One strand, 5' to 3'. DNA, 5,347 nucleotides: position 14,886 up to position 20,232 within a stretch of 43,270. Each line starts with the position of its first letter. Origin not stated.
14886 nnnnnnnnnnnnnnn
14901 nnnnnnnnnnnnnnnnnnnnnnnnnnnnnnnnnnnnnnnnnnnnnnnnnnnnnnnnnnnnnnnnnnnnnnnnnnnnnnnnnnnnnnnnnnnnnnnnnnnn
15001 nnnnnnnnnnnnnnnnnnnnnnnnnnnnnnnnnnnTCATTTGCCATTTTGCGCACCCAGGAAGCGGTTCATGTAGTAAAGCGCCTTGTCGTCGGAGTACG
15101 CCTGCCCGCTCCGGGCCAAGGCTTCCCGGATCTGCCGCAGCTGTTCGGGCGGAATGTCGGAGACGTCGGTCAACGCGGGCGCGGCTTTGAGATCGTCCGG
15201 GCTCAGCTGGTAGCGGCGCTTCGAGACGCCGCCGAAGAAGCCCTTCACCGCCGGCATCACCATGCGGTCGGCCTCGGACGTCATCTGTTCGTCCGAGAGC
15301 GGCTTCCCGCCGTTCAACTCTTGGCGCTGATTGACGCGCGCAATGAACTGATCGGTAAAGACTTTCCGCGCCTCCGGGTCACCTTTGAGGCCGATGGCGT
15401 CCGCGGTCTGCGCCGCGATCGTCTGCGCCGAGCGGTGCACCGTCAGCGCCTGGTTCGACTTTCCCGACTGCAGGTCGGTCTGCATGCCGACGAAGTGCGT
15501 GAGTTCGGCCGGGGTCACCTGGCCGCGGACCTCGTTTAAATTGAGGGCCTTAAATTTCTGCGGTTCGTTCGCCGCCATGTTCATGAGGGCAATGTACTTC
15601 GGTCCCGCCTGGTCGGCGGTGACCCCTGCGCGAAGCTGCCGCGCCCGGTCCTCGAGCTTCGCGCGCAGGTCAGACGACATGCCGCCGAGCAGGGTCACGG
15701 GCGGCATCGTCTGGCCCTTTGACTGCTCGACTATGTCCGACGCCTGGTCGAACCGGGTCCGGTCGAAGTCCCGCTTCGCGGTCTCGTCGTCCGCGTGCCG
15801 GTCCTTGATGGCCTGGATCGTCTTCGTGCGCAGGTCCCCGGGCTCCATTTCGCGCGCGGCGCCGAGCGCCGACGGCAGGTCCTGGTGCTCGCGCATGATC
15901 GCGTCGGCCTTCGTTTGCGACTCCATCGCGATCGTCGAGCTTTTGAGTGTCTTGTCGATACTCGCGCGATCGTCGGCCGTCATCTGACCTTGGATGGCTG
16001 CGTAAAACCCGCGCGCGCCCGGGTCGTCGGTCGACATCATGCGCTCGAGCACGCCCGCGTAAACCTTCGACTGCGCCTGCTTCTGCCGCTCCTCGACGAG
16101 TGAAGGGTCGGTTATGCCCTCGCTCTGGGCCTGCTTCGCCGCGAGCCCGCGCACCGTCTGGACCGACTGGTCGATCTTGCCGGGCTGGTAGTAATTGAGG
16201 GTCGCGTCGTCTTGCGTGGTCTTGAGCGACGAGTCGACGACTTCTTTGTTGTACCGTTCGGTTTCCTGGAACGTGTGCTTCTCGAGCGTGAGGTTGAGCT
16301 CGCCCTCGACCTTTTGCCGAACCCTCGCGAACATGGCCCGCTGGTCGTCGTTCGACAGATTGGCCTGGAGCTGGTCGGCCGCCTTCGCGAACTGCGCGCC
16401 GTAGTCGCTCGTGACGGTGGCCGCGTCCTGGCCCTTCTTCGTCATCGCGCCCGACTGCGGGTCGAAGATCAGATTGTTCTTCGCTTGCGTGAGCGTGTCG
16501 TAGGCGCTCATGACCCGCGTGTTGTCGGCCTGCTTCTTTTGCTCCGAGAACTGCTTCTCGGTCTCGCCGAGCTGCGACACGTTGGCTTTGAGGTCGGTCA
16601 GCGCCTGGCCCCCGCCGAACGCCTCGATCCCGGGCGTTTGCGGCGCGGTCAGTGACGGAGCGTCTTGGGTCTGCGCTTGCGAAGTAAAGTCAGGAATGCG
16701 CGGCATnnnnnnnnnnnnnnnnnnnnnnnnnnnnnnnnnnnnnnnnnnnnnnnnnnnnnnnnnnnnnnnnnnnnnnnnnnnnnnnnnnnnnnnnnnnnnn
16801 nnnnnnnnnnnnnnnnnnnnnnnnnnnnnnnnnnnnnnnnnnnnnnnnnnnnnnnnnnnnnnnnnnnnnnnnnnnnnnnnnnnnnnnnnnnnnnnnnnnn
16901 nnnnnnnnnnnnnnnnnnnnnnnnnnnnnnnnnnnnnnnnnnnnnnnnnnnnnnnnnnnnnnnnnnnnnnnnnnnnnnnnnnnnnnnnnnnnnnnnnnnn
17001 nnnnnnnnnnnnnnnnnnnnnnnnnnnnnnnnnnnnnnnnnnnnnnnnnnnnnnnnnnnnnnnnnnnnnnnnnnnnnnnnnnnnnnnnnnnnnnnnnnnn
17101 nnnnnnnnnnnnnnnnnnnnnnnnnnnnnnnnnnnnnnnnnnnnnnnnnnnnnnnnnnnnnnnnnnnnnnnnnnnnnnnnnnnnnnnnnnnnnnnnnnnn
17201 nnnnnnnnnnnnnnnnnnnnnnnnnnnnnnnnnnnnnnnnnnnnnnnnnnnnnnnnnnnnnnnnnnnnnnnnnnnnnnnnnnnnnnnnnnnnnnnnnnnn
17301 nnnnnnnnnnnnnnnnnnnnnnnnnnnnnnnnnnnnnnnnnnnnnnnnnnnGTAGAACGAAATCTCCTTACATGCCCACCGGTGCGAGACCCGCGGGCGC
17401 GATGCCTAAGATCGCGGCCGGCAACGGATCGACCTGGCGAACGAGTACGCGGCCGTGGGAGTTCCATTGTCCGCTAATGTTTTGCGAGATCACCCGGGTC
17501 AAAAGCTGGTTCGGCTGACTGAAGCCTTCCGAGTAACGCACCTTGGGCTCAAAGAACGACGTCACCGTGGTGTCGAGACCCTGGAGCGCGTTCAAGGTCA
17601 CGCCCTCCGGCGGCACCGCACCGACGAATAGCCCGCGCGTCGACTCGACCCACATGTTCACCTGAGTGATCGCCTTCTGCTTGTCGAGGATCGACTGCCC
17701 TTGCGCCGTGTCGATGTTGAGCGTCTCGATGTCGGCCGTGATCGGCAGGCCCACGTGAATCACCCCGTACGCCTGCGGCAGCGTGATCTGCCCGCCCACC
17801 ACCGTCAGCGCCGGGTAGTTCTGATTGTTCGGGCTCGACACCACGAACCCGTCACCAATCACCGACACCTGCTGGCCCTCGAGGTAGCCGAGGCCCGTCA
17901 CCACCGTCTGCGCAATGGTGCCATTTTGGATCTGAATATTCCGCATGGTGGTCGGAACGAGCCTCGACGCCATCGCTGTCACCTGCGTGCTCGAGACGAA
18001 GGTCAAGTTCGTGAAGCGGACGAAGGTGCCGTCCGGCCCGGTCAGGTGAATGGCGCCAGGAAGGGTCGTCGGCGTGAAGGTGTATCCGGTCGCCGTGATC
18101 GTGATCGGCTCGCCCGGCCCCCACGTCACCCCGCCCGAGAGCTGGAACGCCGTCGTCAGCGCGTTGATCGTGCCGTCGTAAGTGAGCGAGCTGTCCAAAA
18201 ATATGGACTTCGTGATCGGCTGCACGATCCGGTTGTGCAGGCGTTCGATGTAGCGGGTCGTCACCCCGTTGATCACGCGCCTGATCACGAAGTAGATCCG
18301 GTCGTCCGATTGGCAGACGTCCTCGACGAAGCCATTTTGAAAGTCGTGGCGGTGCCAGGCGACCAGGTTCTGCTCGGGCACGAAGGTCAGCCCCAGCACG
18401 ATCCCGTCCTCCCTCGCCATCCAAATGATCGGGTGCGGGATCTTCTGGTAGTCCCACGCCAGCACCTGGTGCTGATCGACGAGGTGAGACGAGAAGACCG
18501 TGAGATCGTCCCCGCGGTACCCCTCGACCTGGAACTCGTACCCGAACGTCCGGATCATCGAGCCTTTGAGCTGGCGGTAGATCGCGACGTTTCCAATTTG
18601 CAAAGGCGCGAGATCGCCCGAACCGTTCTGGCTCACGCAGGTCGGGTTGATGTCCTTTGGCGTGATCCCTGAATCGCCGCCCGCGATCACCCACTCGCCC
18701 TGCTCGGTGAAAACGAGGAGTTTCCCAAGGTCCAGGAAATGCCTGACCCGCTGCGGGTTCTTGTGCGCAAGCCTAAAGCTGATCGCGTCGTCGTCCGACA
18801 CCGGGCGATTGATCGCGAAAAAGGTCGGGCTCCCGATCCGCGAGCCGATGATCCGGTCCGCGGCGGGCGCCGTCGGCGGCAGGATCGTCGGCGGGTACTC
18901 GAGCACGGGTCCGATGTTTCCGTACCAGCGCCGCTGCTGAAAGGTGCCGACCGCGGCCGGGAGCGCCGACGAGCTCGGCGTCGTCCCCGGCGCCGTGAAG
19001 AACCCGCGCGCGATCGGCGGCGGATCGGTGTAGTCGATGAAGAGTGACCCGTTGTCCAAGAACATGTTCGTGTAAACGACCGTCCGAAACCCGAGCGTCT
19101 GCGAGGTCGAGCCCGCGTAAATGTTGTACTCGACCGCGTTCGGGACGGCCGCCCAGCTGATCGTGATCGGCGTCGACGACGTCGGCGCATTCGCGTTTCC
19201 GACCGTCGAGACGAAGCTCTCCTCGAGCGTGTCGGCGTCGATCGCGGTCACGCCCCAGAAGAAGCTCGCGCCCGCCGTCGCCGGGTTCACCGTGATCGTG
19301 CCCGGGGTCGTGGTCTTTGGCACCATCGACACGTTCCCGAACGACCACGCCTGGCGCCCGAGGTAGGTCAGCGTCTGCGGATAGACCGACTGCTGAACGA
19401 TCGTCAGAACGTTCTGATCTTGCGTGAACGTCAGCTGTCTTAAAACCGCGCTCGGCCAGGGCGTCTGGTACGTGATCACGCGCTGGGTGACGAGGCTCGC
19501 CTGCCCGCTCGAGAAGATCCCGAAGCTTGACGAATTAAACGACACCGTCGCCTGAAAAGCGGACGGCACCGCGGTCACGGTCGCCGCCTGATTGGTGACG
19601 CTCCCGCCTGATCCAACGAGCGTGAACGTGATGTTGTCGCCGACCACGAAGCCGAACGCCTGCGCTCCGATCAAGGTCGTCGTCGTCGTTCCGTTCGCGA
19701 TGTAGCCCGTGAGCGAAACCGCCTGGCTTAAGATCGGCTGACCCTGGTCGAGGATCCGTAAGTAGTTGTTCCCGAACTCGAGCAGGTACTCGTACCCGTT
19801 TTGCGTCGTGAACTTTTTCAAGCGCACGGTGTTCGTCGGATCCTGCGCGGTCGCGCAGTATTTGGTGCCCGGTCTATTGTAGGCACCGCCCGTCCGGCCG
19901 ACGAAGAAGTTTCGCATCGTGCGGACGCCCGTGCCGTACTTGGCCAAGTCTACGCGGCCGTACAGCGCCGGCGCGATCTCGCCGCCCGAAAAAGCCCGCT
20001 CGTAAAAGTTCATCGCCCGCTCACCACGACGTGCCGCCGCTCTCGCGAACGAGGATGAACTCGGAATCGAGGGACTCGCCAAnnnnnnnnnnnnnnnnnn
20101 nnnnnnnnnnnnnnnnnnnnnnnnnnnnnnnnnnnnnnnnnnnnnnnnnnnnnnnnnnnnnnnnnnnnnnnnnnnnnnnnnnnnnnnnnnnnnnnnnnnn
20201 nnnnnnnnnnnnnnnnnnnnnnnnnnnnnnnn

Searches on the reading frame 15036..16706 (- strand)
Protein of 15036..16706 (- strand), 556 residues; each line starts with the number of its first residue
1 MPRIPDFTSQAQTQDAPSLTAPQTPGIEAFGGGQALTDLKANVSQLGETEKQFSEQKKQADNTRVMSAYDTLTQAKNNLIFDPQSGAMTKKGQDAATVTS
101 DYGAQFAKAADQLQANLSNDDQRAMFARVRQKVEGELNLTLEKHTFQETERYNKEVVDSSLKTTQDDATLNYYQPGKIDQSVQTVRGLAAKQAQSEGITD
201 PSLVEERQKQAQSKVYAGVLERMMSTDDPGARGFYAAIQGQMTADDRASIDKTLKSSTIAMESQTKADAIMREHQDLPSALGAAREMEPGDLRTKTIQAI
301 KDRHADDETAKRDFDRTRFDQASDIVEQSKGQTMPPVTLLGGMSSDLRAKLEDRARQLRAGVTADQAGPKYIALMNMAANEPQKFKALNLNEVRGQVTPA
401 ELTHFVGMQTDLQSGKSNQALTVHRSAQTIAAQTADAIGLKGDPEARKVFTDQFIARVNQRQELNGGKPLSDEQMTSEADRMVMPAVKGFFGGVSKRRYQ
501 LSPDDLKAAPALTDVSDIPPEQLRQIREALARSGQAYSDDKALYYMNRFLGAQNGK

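Call 21: search_protein_families(library=phrogs, proteins=[window:15036-16706:-], max_evalue=0.001)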
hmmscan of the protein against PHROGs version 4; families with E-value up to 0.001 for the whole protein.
window:15036-16706:- (556 aa): 4 families
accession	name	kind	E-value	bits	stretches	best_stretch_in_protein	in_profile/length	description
phrog_10475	-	lysis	7e-42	144.9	2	1-276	1-281/700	endolysin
phrog_1044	-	lysis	1.2e-21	77.7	1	1-239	1-231/900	endolysin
phrog_36437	-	unknown function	5.5e-09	36.7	1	22-212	17-204/374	-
phrog_19141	-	unknown function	8.3e-05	22.8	1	24-175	19-167/479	-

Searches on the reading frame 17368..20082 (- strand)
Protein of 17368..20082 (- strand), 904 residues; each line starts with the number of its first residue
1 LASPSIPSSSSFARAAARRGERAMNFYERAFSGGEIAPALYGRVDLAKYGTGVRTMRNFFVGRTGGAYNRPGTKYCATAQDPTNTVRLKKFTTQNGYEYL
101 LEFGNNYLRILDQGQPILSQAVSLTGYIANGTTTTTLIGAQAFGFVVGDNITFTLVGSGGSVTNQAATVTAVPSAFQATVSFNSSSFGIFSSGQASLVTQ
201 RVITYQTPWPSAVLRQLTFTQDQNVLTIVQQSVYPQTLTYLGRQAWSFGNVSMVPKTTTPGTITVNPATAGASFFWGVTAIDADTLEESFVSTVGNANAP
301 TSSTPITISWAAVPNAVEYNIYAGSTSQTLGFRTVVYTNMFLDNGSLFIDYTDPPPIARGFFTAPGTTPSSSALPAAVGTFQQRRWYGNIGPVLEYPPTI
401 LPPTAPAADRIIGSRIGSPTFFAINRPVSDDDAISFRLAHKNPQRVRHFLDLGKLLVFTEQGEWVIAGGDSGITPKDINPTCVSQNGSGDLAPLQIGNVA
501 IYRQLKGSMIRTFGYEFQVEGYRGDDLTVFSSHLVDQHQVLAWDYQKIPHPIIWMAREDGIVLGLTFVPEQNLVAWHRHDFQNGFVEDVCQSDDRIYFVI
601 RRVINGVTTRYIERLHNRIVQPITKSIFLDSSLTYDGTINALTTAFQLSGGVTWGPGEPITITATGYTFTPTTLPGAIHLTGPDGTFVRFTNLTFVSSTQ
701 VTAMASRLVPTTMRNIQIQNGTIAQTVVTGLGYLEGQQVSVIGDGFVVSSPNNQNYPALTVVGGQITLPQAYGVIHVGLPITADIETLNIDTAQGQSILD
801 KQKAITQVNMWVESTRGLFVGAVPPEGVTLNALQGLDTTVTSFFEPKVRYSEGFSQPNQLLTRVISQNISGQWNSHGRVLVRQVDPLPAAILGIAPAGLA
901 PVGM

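Call 21: search_protein_families(library=phrogs, proteins=[window:17368-20082:-], max_evalue=0.001)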
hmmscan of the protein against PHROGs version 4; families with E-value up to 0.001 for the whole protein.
window:17368-20082:- (904 aa): 4 families
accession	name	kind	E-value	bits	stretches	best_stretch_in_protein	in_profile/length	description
phrog_376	-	tail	3.1e-147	493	1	25-896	5-705/712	tail protein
phrog_15566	-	tail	2e-99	334.6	1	404-896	62-545/552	tail protein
phrog_30010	-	unknown function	2.7e-41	142.9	1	508-748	189-441/517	-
phrog_20269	-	unknown function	6.5e-32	111.9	1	24-251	3-153/374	-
